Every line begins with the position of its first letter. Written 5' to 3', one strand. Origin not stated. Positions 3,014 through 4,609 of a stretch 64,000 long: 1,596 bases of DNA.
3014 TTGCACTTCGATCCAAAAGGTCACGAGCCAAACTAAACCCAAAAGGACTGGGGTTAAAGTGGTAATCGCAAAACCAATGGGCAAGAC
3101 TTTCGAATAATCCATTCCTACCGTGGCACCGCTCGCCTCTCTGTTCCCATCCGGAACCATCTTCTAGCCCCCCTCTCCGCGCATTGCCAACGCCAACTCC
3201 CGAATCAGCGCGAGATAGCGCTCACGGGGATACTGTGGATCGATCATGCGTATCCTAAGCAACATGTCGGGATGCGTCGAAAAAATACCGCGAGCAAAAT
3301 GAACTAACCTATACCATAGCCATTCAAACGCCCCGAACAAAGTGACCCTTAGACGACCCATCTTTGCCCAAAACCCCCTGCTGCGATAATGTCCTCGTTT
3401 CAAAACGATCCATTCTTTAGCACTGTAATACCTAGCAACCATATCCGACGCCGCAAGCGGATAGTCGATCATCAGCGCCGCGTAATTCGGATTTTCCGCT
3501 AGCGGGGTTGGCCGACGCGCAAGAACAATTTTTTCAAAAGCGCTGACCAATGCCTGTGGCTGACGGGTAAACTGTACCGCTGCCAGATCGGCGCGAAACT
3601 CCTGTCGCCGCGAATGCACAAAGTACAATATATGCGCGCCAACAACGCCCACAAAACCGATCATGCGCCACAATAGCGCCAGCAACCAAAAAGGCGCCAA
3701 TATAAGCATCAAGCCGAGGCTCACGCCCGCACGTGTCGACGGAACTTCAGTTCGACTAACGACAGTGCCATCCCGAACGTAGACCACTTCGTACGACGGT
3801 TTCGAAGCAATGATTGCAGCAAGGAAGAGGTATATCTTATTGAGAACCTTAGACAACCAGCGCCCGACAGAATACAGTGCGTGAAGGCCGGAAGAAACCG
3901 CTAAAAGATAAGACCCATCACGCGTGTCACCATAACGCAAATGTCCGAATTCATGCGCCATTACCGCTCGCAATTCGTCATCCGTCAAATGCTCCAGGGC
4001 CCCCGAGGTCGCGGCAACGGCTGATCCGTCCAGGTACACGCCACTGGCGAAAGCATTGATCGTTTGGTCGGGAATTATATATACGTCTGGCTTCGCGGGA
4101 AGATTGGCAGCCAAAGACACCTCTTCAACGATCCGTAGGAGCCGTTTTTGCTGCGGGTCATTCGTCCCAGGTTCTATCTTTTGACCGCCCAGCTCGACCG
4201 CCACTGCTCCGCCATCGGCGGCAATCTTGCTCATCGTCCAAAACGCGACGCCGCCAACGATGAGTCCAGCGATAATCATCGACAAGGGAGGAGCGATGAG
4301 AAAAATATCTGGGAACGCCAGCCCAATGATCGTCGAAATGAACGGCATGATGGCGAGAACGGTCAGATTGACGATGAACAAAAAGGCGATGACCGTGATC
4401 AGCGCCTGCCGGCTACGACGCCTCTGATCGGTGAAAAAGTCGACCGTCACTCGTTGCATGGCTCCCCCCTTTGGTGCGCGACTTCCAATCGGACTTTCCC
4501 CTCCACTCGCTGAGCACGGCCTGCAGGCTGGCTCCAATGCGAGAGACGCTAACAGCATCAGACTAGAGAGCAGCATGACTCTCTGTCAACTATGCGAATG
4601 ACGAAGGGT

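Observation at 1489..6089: Nested paralogous pairs of an HtpX-like M48 peptidase and a membrane-tethered TolB-N-like protein, next to a Hanks kinase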

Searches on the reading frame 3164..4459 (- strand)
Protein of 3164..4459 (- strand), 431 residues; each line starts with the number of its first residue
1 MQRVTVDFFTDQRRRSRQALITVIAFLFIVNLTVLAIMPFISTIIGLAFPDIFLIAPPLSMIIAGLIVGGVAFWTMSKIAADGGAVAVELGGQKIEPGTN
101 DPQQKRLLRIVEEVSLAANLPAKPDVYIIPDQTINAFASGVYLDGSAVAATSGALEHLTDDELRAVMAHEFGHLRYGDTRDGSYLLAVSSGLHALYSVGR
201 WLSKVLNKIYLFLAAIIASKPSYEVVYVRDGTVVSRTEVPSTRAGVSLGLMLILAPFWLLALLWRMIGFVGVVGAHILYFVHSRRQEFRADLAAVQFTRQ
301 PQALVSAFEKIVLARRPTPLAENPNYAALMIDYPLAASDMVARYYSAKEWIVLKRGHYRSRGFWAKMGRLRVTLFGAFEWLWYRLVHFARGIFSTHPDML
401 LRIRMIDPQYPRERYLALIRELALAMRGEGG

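Call 4: search_protein_families(library=pfam, proteins=[window:3164-4459:-], max_evalue=1)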
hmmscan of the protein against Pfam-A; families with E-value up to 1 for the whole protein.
window:3164-4459:- (431 aa): 2 families
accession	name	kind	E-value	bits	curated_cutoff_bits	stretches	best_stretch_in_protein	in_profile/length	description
PF01435.24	Peptidase_M48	-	5.7e-26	91.9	20.3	1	103-407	3-183/186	Peptidase family M48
PF13624.11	SurA_N_3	-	0.31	11.3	27.2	0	60-99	14-53/162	SurA-like N-terminal domain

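Call 7: search_protein_families(library=ncbifam, proteins=[window:3164-4459:-], max_evalue=1)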
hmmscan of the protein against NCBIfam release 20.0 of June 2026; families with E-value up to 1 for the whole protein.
window:3164-4459:- (431 aa): 11 families
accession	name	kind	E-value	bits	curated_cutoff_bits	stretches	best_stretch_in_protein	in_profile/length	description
NF003425.0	PRK04897.1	equivalog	1.5e-31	109.8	355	2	33-196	15-170/298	zinc metalloprotease HtpX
NF002826.0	PRK03001.1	equivalog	3.1e-27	95.5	369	2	101-180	64-142/285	zinc metalloprotease HtpX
NF002775.0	PRK02870.1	equivalog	1.5e-26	93.5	285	2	15-180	23-190/338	zinc metalloprotease HtpX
NF002839.0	PRK03072.1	equivalog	3.5e-24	85.4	412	2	60-195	37-161/291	zinc metalloprotease HtpX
NF003965.0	PRK05457.1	equivalog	5.1e-22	78.6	245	2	24-178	4-149/285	protease HtpX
NF002363.0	PRK01345.1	equivalog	5.7e-22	78.2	422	2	53-179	22-140/318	zinc metalloprotease HtpX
NF002669.0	PRK02391.1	equivalog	8.7e-20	71.1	341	2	31-178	26-149/298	zinc metalloprotease HtpX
NF002322.0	PRK01265.1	equivalog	1.1e-15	58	275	1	95-196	73-170/325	zinc metalloprotease HtpX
NF052399.1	M48_lipo_LoiP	exception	6.8e-08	32.3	365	1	100-182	64-141/247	metalloprotease LoiP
NF052400.1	M48_BAM_BepA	equivalog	0.0044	15.8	570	1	126-174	93-138/483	beta-barrel assembly-enhancing protease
NF043059.1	T4SS_LegC3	equivalog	0.16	10.5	650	1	25-85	372-439/518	Dot/Icm T4SS effector LegC3/PpeA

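Call 8: search_protein_families(library=padloc, proteins=[window:3164-4459:-], max_evalue=1)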
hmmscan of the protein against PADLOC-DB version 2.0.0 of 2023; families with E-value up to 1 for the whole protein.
window:3164-4459:- (431 aa): 0 families

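Call 21: find_homologous_proteins(query=window:3164-4459:-, max_evalue=0.00001)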
Query window:3164-4459:- (431 aa): 89 proteins with E <= 0.00001 among 8000 candidates.
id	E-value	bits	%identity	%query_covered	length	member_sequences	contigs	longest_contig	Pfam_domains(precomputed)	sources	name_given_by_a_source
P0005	4.0e-264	894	94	100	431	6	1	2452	PF01435.25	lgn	-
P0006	1.1e-28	119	32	71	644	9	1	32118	PF01435.25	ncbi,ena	-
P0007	6.7e-28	116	27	97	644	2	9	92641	PF01435.25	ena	-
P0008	3.3e-27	114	31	71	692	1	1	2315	PF01435.25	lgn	-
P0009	7.8e-27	112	29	97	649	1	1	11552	PF01435.25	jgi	jgi:Zn-dependent protease with chaperone function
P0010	1.1e-26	112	29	71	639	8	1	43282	PF01435.25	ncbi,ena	-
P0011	1.7e-26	111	30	71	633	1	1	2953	PF01435.25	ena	-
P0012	1.8e-26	111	31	71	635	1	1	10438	PF01435.25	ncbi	-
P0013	2.3e-26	111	32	63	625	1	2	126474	PF01435.25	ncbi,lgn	ncbi:MAG: M48 family metallopeptidase [Rhodanobacter sp.]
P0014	2.8e-26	111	32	41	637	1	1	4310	PF01435.25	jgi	jgi:Zn-dependent protease with chaperone function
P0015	3.1e-26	110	30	71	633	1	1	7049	PF01435.25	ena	-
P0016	5.4e-26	110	27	95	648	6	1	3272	PF01435.25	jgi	jgi:Zn-dependent protease with chaperone function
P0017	1.3e-25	108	30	71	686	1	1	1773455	PF01435.25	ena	-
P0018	8.9e-25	106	29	71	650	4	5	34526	PF01435.25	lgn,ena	-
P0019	2.9e-24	104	28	95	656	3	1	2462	PF01435.25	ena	-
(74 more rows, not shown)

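Call 29: find_encoding_contigs(protein=P0013, flank=5000, max_places=2)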
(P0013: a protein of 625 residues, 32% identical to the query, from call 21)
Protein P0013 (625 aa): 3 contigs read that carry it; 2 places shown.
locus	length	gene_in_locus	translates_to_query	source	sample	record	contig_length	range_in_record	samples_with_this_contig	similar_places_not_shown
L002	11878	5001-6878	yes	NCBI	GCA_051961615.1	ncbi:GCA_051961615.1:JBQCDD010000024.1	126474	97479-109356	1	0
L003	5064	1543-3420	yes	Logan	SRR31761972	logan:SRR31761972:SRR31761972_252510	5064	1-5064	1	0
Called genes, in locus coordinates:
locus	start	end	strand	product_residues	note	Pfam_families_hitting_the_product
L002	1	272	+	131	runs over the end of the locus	PF01597:GCV_H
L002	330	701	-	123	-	-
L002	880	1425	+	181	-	-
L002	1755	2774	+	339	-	PF03544:TonB_C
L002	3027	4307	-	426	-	PF00144:Beta-lactamase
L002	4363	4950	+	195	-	PF04011:LemA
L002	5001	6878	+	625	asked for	PF01435:Peptidase_M48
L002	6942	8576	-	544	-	PF00732:GMC_oxred_N, PF01266:DAO (faint), PF05199:GMC_oxred_C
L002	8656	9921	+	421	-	PF07690:MFS_1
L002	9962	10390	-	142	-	PF00571:CBS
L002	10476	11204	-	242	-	PF00912:Transgly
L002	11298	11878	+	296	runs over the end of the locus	PF01430:HSP33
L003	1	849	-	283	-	?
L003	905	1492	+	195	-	PF04011:LemA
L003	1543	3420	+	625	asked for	PF01435:Peptidase_M48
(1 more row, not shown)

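Call 30: find_encoding_contigs(protein=P0007, flank=5000, max_places=2)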
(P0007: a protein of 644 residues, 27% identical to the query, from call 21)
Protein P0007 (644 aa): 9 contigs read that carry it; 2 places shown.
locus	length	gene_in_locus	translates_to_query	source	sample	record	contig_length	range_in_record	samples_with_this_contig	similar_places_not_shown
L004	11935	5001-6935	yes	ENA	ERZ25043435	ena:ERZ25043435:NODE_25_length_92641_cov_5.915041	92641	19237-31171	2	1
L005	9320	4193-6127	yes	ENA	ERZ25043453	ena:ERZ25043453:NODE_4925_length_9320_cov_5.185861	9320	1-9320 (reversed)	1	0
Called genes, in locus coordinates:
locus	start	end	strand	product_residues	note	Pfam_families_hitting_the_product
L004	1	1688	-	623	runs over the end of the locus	PF07719:TPR_2 (faint), PF13174:TPR_6 (faint), PF13176:TPR_7 (faint), PF13428:TPR_14 (faint), PF13432:TPR_16 (faint), PF07721:TPR_4 (faint), PF14559:TPR_19 (weak)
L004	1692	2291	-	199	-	-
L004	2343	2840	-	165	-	PF00578:AhpC-TSA, PF08534:Redoxin, PF00255:GSHPx (weak), PF00085:Thioredoxin, PF13098:Thioredoxin_2, PF13905:Thioredoxin_8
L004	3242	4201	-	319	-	PF02424:ApbE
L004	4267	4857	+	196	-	PF04011:LemA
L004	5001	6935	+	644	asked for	PF01435:Peptidase_M48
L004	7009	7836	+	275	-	PF04366:Ysc84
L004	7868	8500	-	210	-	-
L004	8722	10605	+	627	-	PF07690:MFS_1, PF05977:MFS_3, PF01553:Acyltransferase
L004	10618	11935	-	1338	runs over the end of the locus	PF14516:AAA_35, PF01483:P_proprotein, PF25174:Beta-prop_THOC3, PF25173:Beta-prop_WDR3_1st (weak), PF25173:Beta-prop_WDR3_1st, PF23381:Beta-prop_IFT122_1st, PF24817:WD40_WDHD1_1st, PF25174:Beta-prop_THOC3, +12 more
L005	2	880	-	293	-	?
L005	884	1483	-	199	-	-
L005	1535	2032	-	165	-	PF00578:AhpC-TSA, PF08534:Redoxin, PF00255:GSHPx (weak), PF00085:Thioredoxin, PF13098:Thioredoxin_2, PF13905:Thioredoxin_8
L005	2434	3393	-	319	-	PF02424:ApbE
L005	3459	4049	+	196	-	PF04011:LemA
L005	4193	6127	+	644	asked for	PF01435:Peptidase_M48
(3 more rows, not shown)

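Call 35: find_encoding_contigs(protein=P0005, flank=10000)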
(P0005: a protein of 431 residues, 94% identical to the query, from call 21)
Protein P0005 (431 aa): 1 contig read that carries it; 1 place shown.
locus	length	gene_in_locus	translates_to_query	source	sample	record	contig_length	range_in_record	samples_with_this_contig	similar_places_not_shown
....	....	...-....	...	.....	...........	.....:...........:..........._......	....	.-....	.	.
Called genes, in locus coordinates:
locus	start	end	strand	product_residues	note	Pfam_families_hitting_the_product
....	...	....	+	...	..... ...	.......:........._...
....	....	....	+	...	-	?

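Call 53: search_solved_structures(query=window:3164-4459:-, max_evalue=0.01, show_alignments=1)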
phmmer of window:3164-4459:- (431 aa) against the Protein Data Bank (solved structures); distinct sequences matched with E-value up to 0.01: 1.
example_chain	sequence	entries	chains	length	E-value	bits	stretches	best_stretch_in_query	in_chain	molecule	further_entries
3cqb_A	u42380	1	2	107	3.6e-10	42.6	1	84-179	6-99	Probable protease htpX homolog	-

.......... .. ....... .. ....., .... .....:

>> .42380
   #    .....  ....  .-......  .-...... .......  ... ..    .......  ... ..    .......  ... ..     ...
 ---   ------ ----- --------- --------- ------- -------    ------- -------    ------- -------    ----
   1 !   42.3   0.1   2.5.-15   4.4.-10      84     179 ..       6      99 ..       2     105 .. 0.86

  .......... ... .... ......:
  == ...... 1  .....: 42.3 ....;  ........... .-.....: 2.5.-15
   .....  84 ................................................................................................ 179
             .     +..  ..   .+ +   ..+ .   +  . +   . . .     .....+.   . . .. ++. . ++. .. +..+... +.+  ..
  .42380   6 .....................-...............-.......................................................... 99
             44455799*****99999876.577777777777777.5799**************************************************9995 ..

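Call 57: find_encoding_contigs(protein=P0006, flank=2500, max_places=1)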
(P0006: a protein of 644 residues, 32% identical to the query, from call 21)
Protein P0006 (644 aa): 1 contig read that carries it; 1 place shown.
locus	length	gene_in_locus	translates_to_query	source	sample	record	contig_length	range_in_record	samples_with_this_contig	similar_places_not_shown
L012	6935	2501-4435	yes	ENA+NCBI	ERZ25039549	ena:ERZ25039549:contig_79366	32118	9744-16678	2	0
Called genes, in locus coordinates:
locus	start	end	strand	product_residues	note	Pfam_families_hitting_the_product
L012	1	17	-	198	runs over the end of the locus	-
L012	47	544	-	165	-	PF00578:AhpC-TSA, PF08534:Redoxin, PF00255:GSHPx (weak), PF00085:Thioredoxin, PF13098:Thioredoxin_2, PF13905:Thioredoxin_8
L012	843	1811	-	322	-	PF02424:ApbE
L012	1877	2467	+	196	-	PF04011:LemA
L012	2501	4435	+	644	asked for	PF01435:Peptidase_M48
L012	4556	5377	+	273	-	PF04366:Ysc84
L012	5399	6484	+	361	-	PF21088:MS_channel_1st, PF00924:MS_channel_2nd, PF21082:MS_channel_3rd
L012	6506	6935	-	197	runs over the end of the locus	-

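Call 58: find_encoding_contigs(protein=P0017, flank=2500, max_places=1)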
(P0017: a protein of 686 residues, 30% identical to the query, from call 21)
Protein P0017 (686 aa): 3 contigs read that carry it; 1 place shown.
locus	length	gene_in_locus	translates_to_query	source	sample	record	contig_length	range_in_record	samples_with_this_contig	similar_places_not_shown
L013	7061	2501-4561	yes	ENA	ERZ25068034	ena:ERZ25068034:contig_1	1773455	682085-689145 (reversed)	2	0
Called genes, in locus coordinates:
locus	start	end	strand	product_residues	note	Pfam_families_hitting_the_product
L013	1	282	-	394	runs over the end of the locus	PF06965:Na_H_antiport_1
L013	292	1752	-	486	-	PF03972:MmgE_PrpD_N, PF19305:MmgE_PrpD_C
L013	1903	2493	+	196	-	PF04011:LemA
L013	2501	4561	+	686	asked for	PF01435:Peptidase_M48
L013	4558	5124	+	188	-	PF01195:Pept_tRNA_hydro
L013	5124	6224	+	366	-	PF01926:MMR_HSR1, PF02421:FeoB_N, PF06071:YchF-GTPase_C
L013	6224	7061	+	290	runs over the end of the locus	PF02541:Ppx-GppA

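Call 59: find_encoding_contigs(protein=P0009, flank=2500, max_places=1)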
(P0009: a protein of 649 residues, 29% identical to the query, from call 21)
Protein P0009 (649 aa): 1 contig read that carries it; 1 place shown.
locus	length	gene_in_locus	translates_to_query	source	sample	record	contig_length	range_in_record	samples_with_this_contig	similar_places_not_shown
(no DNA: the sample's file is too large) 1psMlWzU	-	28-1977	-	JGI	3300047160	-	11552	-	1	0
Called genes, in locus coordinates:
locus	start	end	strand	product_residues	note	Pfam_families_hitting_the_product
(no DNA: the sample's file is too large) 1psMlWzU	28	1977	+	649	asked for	PF01435:Peptidase_M48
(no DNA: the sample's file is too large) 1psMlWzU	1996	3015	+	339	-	-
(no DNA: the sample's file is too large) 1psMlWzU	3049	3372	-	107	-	-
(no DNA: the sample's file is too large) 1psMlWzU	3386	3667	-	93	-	-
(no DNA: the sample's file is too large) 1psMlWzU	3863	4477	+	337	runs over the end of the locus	PF03372:Exo_endo_phos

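Call 67: predict_structure(alignment_id=A6)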
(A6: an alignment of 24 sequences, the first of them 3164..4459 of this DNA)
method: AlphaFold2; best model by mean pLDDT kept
length: 431 residues; sequences in the alignment: 24
mean_pLDDT: 83.2   pTM: 0.78
mean pLDDT of the five models: 83.2, 80.6, 80.3, 80.1, 77.7
residues with pLDDT >= 90: 125; 70-90: 262; 50-70: 39; < 50: 5
segments of 3 or more residues with pLDDT < 50: 1-4
pLDDT, mean of each block of 10 residues (from residue 1): 57 75 76 74 76 81 87 84 86 95 97 94 94 91 90 96 97 89 84 89 88 81 78 79 73 82 83 83 90 95 96 76 69 63 80 75 80 82 80 81 94 90 72 42
secondary structure, 60 per line:
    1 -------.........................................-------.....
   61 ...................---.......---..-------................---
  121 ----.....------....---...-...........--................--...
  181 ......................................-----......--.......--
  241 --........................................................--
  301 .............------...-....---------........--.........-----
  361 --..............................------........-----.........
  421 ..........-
elements in order: H8-48 H56-79 H83-89 H102-117 E125-129 E136-139 E147-151 H152-157 H160-175 H178-218 E224-229 E232-238 H243-298 H301-313 H324-327 H337-344 H347-355 H363-392 H399-406 H412-430

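Call 70: fold_search(model_id=the predicted structure, library=pdb)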
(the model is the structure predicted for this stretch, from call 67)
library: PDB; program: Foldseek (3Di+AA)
matches with E <= 10: 402; with E <= 0.001: 3
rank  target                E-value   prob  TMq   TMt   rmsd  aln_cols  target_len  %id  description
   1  3cqb_B                2.7e-04  1.00  0.20  0.80   1.9        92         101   36  Crystal structure of heat shock protein HtpX domain from Vibrio parahaemolyticus RIMD 2210633 (released 2008-05-27)
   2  4il3_A                5.6e-04  1.00  0.28  0.28  16.5       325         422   16  Crystal Structure of S. mikatae Ste24p (released 2013-02-20)
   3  4aw6_D                7.3e-04  1.00  0.28  0.29  16.9       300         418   16  Crystal structure of the human nuclear membrane zinc metalloprotease ZMPSTE24 (FACE1) (released 2012-07-25)
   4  4aw6_B                1.2e-03  1.00  0.30  0.31  14.9       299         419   17  Crystal structure of the human nuclear membrane zinc metalloprotease ZMPSTE24 (FACE1) (released 2012-07-25)
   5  4il3_B                1.3e-03  1.00  0.32  0.32  15.9       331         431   16  Crystal Structure of S. mikatae Ste24p (released 2013-02-20)
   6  3cqb_A                2.6e-03  1.00  0.18  0.72   1.5        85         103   35  Crystal structure of heat shock protein HtpX domain from Vibrio parahaemolyticus RIMD 2210633 (released 2008-05-27)
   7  2ypt_E                5.2e-03  1.00  0.31  0.33  14.9       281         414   17  Crystal structure of the human nuclear membrane zinc metalloprotease ZMPSTE24 mutant (E336A) in complex with a synthet (released 2012-12-05)
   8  8ext_A                6.9e-02  0.89  0.26  0.22  18.0       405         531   10  Cryo-EM structure of S. aureus BlaR1 F284A mutant in complex with ampicillin (released 2023-01-11)
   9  2fen_A                1.1e-01  0.15  0.11  0.13  26.3       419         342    9  3-carboxy-cis,cis-muconate lactonizing enzyme from Agrobacterium radiobacter S2 (released 2006-10-31)
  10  4qhi_A                1.4e-01  0.99  0.15  0.55   9.9       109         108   22  Crystal structure of Methanocaldococcus jannaschii selecase mutant R36W (released 2014-07-16)
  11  6ait_B                1.4e-01  0.21  0.16  0.16  26.7       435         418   16  Crystal structure of E. coli BepA (released 2018-12-26)
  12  5nxa_E                1.6e-01  0.14  0.12  0.11  27.2       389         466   12  Crystal structure of Neanderthal Adenylosuccinate Lyase (ADSL)in complex with its products AICAR and fumarate (released 2018-05-30)
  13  4qhi_B                1.6e-01  0.99  0.15  0.52   7.2        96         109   25  Crystal structure of Methanocaldococcus jannaschii selecase mutant R36W (released 2014-07-16)
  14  5nxa_B                1.9e-01  0.11  0.12  0.13  26.4       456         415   11  Crystal structure of Neanderthal Adenylosuccinate Lyase (ADSL)in complex with its products AICAR and fumarate (released 2018-05-30)
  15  4qhf                  2.1e-01  0.98  0.15  0.52   6.9        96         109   25  Crystal structure of Methanocaldococcus jannaschii monomeric selecase (released 2014-07-16)
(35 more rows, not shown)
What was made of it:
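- Closest known: HtpX. Same: The best solved-structure match is the HtpX fragment 3cqb, at 36% identity and TM 0.80 on the target (calls 4, 53, 70).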

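Call 72: search_protein_families(library=phrogs, proteins=[window:3164-4459:-], max_evalue=0.1)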
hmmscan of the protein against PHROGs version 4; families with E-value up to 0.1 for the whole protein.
window:3164-4459:- (431 aa): 3 families
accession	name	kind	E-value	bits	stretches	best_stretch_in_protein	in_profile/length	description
phrog_23242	-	unknown function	1.5e-11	45.3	1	106-181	86-160/317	-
phrog_26636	-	unknown function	2.5e-05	24.8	1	118-175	90-145/272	-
phrog_87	-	other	0.037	14.8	0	158-184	80-106/227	metallo-protease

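Call 80: find_related_loci(query=A7, collection=genome_contigs, flank=3000)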
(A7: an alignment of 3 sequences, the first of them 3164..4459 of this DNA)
Query A7 (431 aa) in genome_contigs; peptide patterns used: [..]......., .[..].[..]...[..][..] (x = any residue, [..] = any of these).
491 stretches matched a pattern; 41 encode a relative of the query (tblastn E <= 1e-3); 41 distinct loci.
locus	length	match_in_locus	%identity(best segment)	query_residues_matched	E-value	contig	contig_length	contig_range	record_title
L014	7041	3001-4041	30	5-410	2e-32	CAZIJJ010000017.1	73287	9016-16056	MAG TPA_asm: uncultured Planctomycetaceae bacterium isolate binchicken_co370_9 genome assembly, contig: NODE_502_length_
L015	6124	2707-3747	30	5-410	2e-31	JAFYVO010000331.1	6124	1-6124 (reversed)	MAG: Thermoguttaceae bacterium isolate RGIG7461 Water_buffalos_Colon-1__c735766, whole genome shotgun sequence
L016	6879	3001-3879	32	6-311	2e-31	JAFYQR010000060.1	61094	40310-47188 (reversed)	MAG: Thermoguttaceae bacterium isolate RGIG7334 Water_buffalos_Cecum-4__c223006, whole genome shotgun sequence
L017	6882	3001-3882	33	5-311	6e-31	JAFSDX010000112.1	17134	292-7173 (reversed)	MAG: Thermoguttaceae bacterium isolate RGIG3054 Goat_Rectum-4__c321781, whole genome shotgun sequence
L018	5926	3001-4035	29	6-410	4e-31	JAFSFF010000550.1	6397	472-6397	MAG: Thermoguttaceae bacterium isolate RGIG3088 Goat_Rectum-5__c613267, whole genome shotgun sequence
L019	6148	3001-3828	32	47-344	3e-31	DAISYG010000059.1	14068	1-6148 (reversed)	MAG TPA_asm: Casimicrobiaceae bacterium isolate CTOTU14811 NODE_798_length_14068_cov_15.168843, whole genome shotgun seq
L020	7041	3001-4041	28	4-410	1e-30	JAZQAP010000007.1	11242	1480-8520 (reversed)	MAG: Thermoguttaceae bacterium isolate T1900044642_TS20190108.MAGScoT_cleanbin_000084 SGB_1289_k141_528514, whole genome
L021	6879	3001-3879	32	6-311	1e-30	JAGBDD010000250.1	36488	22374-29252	MAG: Thermoguttaceae bacterium isolate RGIG9010 Water_deer_Rectum-3__c531441, whole genome shotgun sequence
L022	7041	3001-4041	28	4-410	2e-30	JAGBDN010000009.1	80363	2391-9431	MAG: Thermoguttaceae bacterium isolate RGIG9020 Water_deer_Rectum-4__c835, whole genome shotgun sequence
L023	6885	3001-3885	31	4-311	4e-30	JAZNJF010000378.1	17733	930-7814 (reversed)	MAG: Thermoguttaceae bacterium isolate T1900044680_TS20190146.MAGScoT_cleanbin_000042 SGB_1685_k141_684528, whole genome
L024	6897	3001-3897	28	6-326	4e-29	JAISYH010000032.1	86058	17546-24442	MAG: Burkholderiales bacterium isolate Nc350_bin219 k119_297978, whole genome shotgun sequence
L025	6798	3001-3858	29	6-311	4e-25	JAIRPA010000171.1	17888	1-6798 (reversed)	MAG: Burkholderiales bacterium isolate Cf509_bin15 k119_576415, whole genome shotgun sequence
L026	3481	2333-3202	26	4-328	2e-24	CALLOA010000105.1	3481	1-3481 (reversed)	MAG: uncultured Granulosicoccaceae bacterium isolate R1_Bin_METABAT__111_1 genome assembly, contig: c_000000267470, whol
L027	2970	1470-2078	33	76-316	9e-24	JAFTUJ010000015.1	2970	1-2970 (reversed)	MAG: Thermoguttaceae bacterium isolate RGIG4158 Roe_deer_Colon-1__c19652, whole genome shotgun sequence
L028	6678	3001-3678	30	37-312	7e-23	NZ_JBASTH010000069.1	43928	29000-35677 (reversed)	MAG: Aquabacterium sp. isolate MFD03232_ilm_asm_bin76 k127_281528, whole genome shotgun sequence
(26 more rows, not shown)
